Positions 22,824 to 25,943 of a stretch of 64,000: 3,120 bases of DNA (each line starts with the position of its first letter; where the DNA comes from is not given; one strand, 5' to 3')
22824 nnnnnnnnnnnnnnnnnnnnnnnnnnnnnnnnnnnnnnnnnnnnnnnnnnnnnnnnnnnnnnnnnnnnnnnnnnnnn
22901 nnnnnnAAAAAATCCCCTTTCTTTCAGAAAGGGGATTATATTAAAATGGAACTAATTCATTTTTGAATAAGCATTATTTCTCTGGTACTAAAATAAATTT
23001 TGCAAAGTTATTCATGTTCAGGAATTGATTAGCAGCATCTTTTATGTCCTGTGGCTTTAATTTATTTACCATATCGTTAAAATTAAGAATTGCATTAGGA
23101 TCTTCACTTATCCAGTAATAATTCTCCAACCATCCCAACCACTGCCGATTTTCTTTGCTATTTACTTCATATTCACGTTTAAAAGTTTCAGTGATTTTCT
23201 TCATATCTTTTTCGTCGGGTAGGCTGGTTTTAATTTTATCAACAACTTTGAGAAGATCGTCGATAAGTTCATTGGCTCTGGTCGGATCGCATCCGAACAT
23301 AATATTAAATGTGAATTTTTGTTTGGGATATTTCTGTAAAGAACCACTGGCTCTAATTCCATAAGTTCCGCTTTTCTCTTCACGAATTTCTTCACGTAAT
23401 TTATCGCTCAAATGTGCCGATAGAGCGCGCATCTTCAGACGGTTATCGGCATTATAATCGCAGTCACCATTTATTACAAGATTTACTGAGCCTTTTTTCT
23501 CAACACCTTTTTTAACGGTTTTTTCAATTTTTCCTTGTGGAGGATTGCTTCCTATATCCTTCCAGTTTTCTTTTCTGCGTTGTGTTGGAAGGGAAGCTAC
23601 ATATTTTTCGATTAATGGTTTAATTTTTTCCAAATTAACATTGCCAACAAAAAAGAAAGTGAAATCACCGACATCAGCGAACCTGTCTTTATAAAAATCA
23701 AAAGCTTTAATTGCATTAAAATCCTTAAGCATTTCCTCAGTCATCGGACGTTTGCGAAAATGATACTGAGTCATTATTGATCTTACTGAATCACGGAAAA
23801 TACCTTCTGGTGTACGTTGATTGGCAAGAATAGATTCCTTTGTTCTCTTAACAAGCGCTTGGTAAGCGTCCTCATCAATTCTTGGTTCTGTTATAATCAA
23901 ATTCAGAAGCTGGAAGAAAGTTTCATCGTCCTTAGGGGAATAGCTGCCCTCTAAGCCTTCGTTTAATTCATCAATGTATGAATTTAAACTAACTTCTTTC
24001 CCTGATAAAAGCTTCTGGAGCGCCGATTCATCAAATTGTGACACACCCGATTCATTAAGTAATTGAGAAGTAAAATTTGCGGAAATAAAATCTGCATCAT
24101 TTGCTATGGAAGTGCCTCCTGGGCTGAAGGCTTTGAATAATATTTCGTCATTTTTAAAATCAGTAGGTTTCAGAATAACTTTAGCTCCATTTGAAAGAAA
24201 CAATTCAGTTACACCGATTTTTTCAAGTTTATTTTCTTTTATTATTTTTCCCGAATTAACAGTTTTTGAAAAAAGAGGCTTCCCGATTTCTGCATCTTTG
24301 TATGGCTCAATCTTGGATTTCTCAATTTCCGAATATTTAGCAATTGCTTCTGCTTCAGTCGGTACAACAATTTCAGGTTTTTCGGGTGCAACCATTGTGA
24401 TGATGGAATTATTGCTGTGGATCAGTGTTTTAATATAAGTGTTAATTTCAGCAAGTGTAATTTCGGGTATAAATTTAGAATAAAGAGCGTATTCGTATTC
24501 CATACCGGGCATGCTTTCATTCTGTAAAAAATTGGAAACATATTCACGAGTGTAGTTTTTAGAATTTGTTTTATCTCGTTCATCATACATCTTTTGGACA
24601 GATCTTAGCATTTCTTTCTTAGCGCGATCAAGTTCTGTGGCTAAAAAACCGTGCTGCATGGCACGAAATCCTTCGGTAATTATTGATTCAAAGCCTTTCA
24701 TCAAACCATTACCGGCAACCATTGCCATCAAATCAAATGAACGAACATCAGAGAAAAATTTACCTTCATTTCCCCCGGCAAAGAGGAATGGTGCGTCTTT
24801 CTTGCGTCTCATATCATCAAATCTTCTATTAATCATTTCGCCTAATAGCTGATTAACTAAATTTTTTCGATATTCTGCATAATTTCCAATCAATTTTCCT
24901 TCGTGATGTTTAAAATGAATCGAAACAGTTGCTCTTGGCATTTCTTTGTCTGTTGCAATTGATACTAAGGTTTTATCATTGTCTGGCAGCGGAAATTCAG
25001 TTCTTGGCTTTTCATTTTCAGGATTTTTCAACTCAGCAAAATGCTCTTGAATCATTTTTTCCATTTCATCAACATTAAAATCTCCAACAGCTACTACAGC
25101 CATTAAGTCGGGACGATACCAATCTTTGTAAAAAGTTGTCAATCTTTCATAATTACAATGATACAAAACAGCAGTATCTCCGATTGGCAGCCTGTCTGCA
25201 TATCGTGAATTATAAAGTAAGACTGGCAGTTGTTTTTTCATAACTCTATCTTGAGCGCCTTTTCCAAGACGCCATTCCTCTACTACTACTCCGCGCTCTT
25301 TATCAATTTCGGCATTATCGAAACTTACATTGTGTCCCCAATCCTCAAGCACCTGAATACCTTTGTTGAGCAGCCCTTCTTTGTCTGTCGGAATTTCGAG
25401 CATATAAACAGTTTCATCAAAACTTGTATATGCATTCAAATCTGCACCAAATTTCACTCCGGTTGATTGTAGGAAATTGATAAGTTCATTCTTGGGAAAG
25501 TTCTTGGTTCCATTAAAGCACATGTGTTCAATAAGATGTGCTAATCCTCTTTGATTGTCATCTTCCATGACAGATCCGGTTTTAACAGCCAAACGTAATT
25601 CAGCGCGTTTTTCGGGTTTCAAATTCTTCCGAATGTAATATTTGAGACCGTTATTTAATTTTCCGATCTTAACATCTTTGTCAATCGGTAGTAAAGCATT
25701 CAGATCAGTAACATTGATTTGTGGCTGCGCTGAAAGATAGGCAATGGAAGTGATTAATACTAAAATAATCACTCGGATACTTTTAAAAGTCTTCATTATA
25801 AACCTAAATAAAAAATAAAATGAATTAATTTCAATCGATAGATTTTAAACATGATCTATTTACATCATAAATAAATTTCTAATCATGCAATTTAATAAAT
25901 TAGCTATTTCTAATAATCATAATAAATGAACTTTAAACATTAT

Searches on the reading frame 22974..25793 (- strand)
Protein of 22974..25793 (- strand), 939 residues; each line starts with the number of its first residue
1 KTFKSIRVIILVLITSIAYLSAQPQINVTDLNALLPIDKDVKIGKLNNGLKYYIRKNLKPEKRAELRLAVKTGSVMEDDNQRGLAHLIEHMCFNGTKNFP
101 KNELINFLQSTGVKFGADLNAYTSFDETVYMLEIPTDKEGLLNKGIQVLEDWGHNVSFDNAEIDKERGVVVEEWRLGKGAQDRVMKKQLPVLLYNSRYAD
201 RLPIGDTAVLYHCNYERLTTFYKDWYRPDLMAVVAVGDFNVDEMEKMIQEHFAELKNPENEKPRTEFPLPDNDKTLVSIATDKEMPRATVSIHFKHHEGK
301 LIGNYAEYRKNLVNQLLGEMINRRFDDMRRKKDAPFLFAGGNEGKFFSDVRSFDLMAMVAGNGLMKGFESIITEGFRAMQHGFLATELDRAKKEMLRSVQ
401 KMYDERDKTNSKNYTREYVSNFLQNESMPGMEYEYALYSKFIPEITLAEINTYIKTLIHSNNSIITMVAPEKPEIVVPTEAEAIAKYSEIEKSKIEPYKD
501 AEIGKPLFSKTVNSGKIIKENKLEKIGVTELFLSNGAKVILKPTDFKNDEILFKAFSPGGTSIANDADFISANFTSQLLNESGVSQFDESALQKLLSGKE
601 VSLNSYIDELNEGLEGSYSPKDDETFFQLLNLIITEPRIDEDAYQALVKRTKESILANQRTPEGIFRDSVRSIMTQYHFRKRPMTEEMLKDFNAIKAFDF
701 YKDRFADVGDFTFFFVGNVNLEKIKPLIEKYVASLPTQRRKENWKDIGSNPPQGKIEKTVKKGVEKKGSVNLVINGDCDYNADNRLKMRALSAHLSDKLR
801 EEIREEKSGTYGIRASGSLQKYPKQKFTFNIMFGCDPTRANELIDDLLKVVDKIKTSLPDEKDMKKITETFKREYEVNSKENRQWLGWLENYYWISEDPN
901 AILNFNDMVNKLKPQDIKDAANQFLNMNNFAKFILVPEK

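Call 72: search_protein_families(library=pfam, proteins=[window:22974-25793:-], max_evalue=0.00001)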
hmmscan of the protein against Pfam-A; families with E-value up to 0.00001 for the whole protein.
window:22974-25793:- (939 aa): 2 families
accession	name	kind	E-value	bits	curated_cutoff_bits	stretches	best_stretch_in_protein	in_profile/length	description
PF05193.26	Peptidase_M16_C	-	1.5e-41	142.7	23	2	698-867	8-177/181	Peptidase M16 inactive domain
PF00675.25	Peptidase_M16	-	1.4e-30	106.6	22.3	1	56-180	5-122/149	Insulinase (Peptidase family M16)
